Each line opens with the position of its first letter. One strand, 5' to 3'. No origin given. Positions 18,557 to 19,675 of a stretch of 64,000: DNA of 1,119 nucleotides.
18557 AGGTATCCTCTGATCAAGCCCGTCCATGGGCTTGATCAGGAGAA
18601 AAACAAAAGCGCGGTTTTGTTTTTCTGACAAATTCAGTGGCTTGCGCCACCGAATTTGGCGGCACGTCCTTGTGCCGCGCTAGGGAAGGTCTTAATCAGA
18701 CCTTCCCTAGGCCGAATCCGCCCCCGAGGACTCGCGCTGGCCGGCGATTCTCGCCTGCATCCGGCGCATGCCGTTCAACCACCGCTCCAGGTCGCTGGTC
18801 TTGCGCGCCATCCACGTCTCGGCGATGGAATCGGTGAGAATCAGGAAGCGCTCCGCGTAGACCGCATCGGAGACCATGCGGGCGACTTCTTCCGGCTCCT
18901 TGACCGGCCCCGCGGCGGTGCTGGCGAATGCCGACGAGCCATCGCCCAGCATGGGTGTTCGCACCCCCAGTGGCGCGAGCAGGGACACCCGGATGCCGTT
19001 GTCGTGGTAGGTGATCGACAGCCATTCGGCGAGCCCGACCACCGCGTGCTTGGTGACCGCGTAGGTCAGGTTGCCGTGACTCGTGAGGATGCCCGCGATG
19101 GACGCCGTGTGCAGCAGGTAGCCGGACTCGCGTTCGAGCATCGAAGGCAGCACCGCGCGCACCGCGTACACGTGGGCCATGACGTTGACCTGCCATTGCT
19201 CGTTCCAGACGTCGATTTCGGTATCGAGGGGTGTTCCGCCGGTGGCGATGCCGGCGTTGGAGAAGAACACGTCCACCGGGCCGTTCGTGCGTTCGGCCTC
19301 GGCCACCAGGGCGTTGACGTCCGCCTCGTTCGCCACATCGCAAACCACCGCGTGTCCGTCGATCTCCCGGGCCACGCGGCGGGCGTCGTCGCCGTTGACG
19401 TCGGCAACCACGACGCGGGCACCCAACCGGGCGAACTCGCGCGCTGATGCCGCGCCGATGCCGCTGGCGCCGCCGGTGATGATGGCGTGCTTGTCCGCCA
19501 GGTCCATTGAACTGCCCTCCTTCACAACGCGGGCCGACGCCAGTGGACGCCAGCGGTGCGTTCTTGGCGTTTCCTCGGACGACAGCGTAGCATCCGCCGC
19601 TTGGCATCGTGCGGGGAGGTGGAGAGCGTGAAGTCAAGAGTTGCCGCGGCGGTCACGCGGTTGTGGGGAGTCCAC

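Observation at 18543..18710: Structured 156-157 bp MITE-like element with CTAG-type ends, imperfect 20-bp TIRs and near-identical copies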

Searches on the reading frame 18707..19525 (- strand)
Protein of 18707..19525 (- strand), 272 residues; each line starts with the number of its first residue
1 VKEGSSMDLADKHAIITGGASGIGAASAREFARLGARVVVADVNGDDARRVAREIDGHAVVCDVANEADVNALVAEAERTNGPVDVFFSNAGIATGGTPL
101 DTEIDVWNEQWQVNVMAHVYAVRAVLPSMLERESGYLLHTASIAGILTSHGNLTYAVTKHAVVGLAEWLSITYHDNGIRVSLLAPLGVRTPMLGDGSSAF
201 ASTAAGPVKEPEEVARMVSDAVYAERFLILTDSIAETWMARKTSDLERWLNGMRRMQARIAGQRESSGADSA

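Call 14: search_protein_families(library=pfam, proteins=[window:18707-19525:-])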
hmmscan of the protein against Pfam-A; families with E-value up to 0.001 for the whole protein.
window:18707-19525:- (272 aa): 3 families
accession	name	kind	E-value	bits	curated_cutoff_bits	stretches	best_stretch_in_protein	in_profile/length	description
PF00106.31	adh_short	-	3.1e-42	144.7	26.6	1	12-194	1-188/195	short chain dehydrogenase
PF13561.12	adh_short_C2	-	2.5e-36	125.9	27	1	20-217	3-212/236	Enoyl-(Acyl carrier protein) reductase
PF08659.16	KR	-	2.8e-12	47.4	22.6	1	15-169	4-163/180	KR domain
